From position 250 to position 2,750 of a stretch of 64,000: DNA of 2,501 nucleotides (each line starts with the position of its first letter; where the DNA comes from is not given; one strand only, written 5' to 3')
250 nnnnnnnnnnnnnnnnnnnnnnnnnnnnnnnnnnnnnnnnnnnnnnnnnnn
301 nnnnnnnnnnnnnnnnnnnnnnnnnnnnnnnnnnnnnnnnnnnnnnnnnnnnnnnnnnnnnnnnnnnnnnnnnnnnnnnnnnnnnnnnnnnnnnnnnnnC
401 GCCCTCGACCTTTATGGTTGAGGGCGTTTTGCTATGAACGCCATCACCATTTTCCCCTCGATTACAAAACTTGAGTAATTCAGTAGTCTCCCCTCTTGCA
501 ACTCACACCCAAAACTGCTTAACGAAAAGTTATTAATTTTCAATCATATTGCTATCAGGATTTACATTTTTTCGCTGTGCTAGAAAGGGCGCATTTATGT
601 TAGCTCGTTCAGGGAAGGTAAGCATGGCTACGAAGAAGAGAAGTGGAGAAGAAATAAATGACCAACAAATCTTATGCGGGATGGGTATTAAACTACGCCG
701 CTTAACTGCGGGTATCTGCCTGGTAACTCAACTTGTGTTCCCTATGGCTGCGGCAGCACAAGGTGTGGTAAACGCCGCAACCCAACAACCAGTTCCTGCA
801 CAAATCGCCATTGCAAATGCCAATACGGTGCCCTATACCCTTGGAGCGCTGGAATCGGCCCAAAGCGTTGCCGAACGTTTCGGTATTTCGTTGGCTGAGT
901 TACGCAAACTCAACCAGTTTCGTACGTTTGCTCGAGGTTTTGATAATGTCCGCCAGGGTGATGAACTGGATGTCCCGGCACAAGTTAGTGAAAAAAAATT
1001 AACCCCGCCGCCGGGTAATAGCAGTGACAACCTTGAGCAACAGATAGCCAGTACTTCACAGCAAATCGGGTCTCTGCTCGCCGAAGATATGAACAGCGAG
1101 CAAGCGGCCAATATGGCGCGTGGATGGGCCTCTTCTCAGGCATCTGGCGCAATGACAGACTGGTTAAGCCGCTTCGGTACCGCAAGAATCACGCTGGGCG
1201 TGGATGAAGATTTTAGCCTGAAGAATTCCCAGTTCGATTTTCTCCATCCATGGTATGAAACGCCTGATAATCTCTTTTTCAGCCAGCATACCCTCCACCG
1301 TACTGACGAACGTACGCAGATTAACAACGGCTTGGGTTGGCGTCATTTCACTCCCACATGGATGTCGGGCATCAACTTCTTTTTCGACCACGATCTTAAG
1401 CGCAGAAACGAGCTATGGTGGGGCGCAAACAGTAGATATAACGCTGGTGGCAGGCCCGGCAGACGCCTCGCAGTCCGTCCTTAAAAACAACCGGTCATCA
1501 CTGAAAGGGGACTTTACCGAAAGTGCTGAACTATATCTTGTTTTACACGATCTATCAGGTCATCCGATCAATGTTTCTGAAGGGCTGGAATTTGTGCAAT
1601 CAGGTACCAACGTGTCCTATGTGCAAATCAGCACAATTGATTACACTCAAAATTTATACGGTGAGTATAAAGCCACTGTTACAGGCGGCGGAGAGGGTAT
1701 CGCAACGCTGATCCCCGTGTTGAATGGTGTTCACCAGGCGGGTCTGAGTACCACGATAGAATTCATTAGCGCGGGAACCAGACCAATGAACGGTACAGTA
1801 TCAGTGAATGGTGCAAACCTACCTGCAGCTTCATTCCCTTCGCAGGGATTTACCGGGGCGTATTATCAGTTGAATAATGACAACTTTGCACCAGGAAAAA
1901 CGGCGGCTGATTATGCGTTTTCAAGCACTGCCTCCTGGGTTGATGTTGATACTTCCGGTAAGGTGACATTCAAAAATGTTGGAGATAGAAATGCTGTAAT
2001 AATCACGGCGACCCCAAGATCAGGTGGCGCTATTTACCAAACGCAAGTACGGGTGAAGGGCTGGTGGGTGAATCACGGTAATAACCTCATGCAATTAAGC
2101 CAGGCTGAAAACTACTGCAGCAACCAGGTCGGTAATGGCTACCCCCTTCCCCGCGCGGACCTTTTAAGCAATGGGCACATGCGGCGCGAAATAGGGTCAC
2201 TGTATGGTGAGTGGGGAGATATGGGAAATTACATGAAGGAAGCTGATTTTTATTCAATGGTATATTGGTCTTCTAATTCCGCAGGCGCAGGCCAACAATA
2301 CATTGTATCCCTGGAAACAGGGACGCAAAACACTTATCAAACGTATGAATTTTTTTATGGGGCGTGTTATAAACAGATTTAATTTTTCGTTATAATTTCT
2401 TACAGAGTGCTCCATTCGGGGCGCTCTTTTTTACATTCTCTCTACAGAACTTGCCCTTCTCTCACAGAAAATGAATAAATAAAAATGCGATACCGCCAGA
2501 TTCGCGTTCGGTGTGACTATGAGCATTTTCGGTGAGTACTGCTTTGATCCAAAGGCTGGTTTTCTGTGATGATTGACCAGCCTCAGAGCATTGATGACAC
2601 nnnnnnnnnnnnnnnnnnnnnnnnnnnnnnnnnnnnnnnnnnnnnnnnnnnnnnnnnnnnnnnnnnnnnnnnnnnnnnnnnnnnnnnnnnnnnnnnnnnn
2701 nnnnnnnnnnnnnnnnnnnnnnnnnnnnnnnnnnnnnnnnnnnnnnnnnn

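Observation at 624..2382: yeeJ adhesin reduced to a frameshifted stub of about 1.8 kb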

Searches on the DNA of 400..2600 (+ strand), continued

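Call 28: get_annotated_region(hit=H42, flank=1500)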
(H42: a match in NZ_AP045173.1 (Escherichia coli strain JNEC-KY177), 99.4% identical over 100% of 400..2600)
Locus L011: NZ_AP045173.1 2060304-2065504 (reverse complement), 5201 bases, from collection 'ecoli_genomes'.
description: Escherichia coli strain JNEC-KY177 chromosome, complete genome
organism: Escherichia coli strain JNEC-KY177 (NCBI taxid 562)
replicon: chromosome; assembly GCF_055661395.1
host: Homo sapiens; source: clinical; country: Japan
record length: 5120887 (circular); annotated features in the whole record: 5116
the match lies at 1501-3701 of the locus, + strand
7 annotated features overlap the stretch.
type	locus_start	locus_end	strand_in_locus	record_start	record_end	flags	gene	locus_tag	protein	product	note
tRNA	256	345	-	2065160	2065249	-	-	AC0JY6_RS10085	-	tRNA-Ser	-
CDS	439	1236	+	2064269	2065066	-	mtfA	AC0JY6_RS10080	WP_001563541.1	DgsA anti-repressor MtfA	-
tRNA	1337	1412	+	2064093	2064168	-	-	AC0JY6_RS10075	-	tRNA-Asn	-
CDS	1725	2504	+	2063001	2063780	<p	-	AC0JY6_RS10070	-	inverse autotransporter beta domain-containing protein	incomplete; partial in the middle of a contig; missing C-terminus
CDS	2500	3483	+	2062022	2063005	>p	-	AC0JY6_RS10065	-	inverse autotransporter adhesin-like protein YeeJ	incomplete; partial in the middle of a contig; missing N-terminus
CDS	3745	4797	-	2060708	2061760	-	-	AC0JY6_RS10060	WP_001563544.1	glycosyltransferase family 9 protein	-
CDS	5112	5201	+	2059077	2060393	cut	shiA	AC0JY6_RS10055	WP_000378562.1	shikimate transporter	-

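Call 29: get_annotated_region(hit=H43, flank=1500)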
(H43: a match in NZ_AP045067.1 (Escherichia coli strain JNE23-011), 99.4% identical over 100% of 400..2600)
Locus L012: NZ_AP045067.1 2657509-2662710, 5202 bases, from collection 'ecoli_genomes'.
description: Escherichia coli strain JNE23-011 chromosome, complete genome
organism: Escherichia coli strain JNE23-011 (NCBI taxid 562)
replicon: chromosome; assembly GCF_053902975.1
host: Homo sapiens; source: -; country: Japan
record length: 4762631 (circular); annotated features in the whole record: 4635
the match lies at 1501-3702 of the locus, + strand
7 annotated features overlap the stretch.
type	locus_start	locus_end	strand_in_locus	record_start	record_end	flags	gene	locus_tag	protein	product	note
tRNA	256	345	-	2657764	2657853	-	-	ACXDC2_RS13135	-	tRNA-Ser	-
CDS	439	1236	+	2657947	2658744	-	mtfA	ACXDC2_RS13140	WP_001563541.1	DgsA anti-repressor MtfA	-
tRNA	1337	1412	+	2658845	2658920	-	-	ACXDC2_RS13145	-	tRNA-Asn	-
CDS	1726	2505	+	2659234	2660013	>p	-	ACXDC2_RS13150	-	inverse autotransporter beta domain-containing protein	incomplete; partial in the middle of a contig; missing C-terminus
CDS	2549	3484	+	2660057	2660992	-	-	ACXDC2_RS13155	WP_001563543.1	invasin domain 3-containing protein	-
CDS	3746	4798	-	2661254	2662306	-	-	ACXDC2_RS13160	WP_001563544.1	glycosyltransferase family 9 protein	-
CDS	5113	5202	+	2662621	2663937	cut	shiA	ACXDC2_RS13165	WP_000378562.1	shikimate transporter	-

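Call 30: get_annotated_region(hit=H44, flank=1500)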
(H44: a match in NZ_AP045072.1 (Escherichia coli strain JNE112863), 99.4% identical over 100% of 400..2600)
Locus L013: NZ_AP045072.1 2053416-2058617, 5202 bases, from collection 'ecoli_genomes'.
description: Escherichia coli strain JNE112863 chromosome, complete genome
organism: Escherichia coli strain JNE112863 (NCBI taxid 562)
replicon: chromosome; assembly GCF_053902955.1
host: Homo sapiens; source: -; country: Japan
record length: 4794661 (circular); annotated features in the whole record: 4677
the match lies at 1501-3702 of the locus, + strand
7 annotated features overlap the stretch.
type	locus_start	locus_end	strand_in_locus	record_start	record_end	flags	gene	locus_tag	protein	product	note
tRNA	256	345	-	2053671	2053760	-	-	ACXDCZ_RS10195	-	tRNA-Ser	-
CDS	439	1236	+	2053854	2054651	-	mtfA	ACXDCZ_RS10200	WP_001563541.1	DgsA anti-repressor MtfA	-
tRNA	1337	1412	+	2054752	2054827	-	-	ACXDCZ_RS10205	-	tRNA-Asn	-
CDS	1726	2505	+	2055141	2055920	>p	-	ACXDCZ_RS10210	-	inverse autotransporter beta domain-containing protein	incomplete; partial in the middle of a contig; missing C-terminus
CDS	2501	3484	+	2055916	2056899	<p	-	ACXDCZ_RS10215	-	inverse autotransporter adhesin-like protein YeeJ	incomplete; partial in the middle of a contig; missing N-terminus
CDS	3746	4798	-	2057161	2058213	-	-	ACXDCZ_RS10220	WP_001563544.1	glycosyltransferase family 9 protein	-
CDS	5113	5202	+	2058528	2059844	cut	shiA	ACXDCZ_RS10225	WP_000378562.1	shikimate transporter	-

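Call 31: get_annotated_region(hit=H46, flank=1500)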
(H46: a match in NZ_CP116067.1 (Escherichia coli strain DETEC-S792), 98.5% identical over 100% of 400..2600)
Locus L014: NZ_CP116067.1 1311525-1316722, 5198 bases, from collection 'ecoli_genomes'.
description: Escherichia coli strain DETEC-S792 chromosome, complete genome
organism: Escherichia coli strain DETEC-S792 (NCBI taxid 562)
replicon: chromosome; assembly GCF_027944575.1
host: -; source: ICU staff rectal swab; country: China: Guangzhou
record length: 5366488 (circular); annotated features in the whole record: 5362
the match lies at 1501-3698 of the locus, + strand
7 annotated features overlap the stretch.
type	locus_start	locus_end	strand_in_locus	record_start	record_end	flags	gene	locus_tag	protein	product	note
tRNA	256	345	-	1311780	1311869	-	-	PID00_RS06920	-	tRNA-Ser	-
CDS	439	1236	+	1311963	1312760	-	mtfA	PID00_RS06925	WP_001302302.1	DgsA anti-repressor MtfA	-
tRNA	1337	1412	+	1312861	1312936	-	-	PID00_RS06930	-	tRNA-Asn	-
CDS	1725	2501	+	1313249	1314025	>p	-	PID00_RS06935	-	inverse autotransporter beta domain-containing protein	incomplete; partial in the middle of a contig; missing C-terminus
CDS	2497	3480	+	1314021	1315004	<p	-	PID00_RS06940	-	inverse autotransporter adhesin-like protein YeeJ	incomplete; partial in the middle of a contig; missing N-terminus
CDS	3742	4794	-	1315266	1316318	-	-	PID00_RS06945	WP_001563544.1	glycosyltransferase family 9 protein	-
CDS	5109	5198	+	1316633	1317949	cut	shiA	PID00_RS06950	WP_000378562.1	shikimate transporter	-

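Call 33: search_dna_similar(query=window:1399-2382:+, collection=ecoli_genomes, mode=near, max_rows=40, rows=best)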
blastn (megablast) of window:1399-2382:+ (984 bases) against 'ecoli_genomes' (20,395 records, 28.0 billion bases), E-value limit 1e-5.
Records with a match: 5060; places in all: 5086; records where one place covers at least 80% of the query: 2864.
Genomes with a match: 5060 of 5426; with a place that covers at least 80% of the query: 2864. Places per genome that has any: lowest 1, median 1, highest 2. On chromosomes: 5084 places; on plasmids: 2.
Best place of each record, by identity: >=99% 6; 95-99% 62; 90-95% 1912; 80-90% 3027; 60-80% 53.
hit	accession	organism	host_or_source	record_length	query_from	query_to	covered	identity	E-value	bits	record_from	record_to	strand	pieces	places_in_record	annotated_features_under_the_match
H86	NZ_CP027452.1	Escherichia coli strain 2014C-3338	Homo sapiens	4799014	1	984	100%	100.0%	0e+0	1818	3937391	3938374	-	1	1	inverse autotransporter adhesin-like protein YeeJ | inverse autotransporter beta domain-containing protein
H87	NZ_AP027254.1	Escherichia coli strain JNE120442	Homo sapiens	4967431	1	984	100%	100.0%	0e+0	1818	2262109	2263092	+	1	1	invasin domain 3-containing protein | inverse autotransporter beta domain-containing protein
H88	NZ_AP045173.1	Escherichia coli strain JNEC-KY177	Homo sapiens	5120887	1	984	100%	100.0%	0e+0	1818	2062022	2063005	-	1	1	inverse autotransporter adhesin-like protein YeeJ | inverse autotransporter beta domain-containing protein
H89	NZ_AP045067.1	Escherichia coli strain JNE23-011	Homo sapiens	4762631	1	984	100%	100.0%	0e+0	1818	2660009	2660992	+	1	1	invasin domain 3-containing protein | inverse autotransporter beta domain-containing protein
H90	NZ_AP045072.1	Escherichia coli strain JNE112863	Homo sapiens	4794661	1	984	100%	100.0%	0e+0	1818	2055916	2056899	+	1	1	inverse autotransporter adhesin-like protein YeeJ | inverse autotransporter beta domain-containing protein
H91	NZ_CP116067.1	Escherichia coli strain DETEC-S792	ICU staff rectal swab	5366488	1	984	100%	99.8%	0e+0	1807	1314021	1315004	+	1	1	inverse autotransporter adhesin-like protein YeeJ | inverse autotransporter beta domain-containing protein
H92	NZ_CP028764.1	Escherichia coli strain A10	wood-wren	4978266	1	984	100%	98.6%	0e+0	1740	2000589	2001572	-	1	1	Ig-like domain-containing protein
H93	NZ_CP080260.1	Escherichia coli strain 135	Chicken fecal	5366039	1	984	100%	98.6%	0e+0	1740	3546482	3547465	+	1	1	Ig-like domain-containing protein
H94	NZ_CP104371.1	Escherichia coli strain 2021CK-01784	Homo sapiens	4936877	1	984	100%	98.6%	0e+0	1740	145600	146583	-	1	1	Ig-like domain-containing protein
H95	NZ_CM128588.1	Escherichia coli strain 300033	Homo sapiens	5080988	1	984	100%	98.6%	0e+0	1740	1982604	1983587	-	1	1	Ig-like domain-containing protein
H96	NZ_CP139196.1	Escherichia coli strain GN25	night heron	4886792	1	984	100%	98.6%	0e+0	1740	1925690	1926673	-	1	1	Ig-like domain-containing protein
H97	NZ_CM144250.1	Escherichia coli strain ECA64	not applicable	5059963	1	984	100%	98.6%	0e+0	1740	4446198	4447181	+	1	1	Ig-like domain-containing protein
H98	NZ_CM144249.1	Escherichia coli strain CB209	Homo sapiens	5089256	1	984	100%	98.6%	0e+0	1740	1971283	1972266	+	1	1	Ig-like domain-containing protein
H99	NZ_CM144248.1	Escherichia coli strain CB6837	Homo sapiens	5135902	1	984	100%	98.6%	0e+0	1740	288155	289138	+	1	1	Ig-like domain-containing protein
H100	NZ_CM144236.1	Escherichia coli strain O17_K12a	Homo sapiens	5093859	1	984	100%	98.6%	0e+0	1740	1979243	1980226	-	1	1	Ig-like domain-containing protein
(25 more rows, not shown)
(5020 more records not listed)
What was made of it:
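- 1399..2382 (+): yeeJ 3' arm: the last 327 codons plus stop, in the +1 frame. It encodes the last 16 residues of the penultimate Ig-like domain, one Invasin_D3-type Ig domain, an Invasin_D4-like domain and the C-type lectin-like tip. 100% identical to five carrier genomes and 98.6% to full-length alleles such as CB209 (call 33).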

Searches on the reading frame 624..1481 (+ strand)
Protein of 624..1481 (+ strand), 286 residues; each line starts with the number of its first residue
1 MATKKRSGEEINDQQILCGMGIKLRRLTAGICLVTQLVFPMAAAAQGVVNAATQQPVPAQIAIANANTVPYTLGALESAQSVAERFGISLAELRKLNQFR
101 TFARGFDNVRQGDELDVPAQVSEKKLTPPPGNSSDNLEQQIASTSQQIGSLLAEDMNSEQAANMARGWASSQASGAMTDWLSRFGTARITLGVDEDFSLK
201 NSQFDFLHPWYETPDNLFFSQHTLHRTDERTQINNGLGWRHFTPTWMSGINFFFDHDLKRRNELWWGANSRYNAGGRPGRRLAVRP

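Call 18: profile_search(protein=window:624-1481:+)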
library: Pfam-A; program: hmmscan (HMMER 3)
A. the first sequence (286 residues): domains with independent E <= 10: 2; with E <= 0.001: 1
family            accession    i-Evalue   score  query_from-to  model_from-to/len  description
IAT_beta          PF11924.14    1.9e-36   126.5     144-262         2-123/279  Inverse autotransporter, beta-domain
LysM              PF01476.26       0.33    11.4      78-99          8-29/43  LysM domain
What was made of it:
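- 624..1397 (+): yeeJ 5' arm: 258 native codons covering the signal peptide, LysM and the first ~42% of the inverse-autotransporter beta-barrel. Pfam IAT_beta positions 2-123 of 279 at E 1.9e-36, LysM weak at E 0.33 (call 18).
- On Inverse autotransporter (type Ve secretion) adhesin, YeeJ orthologue: Pfam LysM alone is weak (E 0.33, call 18). Only model positions 2-123 are present (call 18).
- Checked: Pfam finds IAT_beta model positions 2-123 of 279 plus a weak LysM match in the 5' product (call 18).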

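Call 54: search_protein_families(proteins=[window:624-1481:+], library=ncbifam, max_evalue=0.001)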
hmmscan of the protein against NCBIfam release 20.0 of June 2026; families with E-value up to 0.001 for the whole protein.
window:624-1481:+ (286 aa): 8 families
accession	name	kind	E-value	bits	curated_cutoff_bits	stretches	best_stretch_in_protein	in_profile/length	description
NF040978.1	Ve_IatC_Nterm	equivalog_domain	1.5e-106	357.3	2400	1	2-261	2-265/1065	inverse autotransporter adhesin IatC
NF040979.1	Ve_Ilp_Nterm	equivalog_domain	1.3e-44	152.6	1125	1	37-262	47-282/550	inverse autotransporter adhesin Ilp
NF040981.1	Ve_YrIlm_NTERM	equivalog_domain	1.8e-43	148.9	750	1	27-262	5-239/477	YrIlm family inverse autotransporter adhesin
NF040980.1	Ve_Inv_Crono_N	equivalog_domain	1.6e-20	73.5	710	1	146-263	60-177/350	inverse autotransporter invasin Inv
NF033423.1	inverse_SinH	equivalog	5.8e-19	67.8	999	1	140-261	65-185/730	intimin-like inverse autotransporter SinH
NF033627.3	intimin_all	equivalog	6.1e-17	60.7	1400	1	139-262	168-286/939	intimin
NF033639.1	intimin_alpha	exception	1.1e-16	59.9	2050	1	139-262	168-286/940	intimin type alpha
NF007556.1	PRK10177.1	equivalog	5.2e-15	54.9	508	1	134-261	50-184/454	YchO/YchP family invasin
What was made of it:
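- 624..1397 (+): NCBIfam IatC N-terminal domain at E 1.5e-106, far below its cut-off because the protein is truncated (call 54).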

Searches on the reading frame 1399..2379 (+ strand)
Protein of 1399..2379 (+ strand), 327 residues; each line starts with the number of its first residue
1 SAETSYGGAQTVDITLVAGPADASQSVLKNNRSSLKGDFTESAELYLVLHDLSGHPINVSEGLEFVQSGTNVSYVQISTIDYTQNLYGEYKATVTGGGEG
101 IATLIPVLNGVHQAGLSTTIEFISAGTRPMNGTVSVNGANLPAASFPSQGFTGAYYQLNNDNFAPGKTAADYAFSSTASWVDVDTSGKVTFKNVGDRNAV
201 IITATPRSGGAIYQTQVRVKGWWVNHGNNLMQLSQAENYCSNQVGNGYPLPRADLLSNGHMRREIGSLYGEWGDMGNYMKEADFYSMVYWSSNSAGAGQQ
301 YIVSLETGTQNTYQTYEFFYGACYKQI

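Call 19: profile_search(protein=window:1399-2379:+)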
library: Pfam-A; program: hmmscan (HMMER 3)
A. the first sequence (327 residues): domains with independent E <= 10: 3; with E <= 0.001: 2
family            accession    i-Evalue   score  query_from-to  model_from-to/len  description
Invasin_D3        PF09134.16    4.9e-07    30.6      22-123         1-96/98  Invasin, domain 3
Invasin_D4        PF21764.3     5.7e-05    24.0     134-204         3-74/88  Invasin, domain 4
Intimin_C         PF07979.17       0.49    11.3     229-295        11-66/101  Intimin C-type lectin domain
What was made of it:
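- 1399..2382 (+): Pfam (call 19).
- On Inverse autotransporter (type Ve secretion) adhesin, YeeJ orthologue: Intimin_C is weak (E 0.49, call 19).
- Checked: It finds Invasin_D3, Invasin_D4 and a weak Intimin_C lectin match in the 3' product (call 19).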

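Call 45: search_solved_structures(query=window:1399-2379:+, max_evalue=0.01, show_alignments=0)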
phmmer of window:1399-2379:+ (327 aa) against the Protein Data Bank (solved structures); distinct sequences matched with E-value up to 0.01: 2.
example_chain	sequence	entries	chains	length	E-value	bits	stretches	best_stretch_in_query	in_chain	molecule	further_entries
1cwv_A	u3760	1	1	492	7.7e-15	58.2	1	12-295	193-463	INVASIN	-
5ldy_A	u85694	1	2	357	0.00036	23.2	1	10-148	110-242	Ig domain protein group 1 domain protein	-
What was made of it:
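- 1399..2382 (+): Match to invasin 1CWV (call 45).
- Checked: The 3' product also matches residues 193-463 of Yersinia invasin 1CWV at E 7.7e-15 (call 45).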

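Call 54: search_protein_families(proteins=[window:1399-2379:+], library=ncbifam, max_evalue=0.001)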
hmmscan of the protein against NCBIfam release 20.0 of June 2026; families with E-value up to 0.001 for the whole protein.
window:1399-2379:+ (327 aa): 0 families
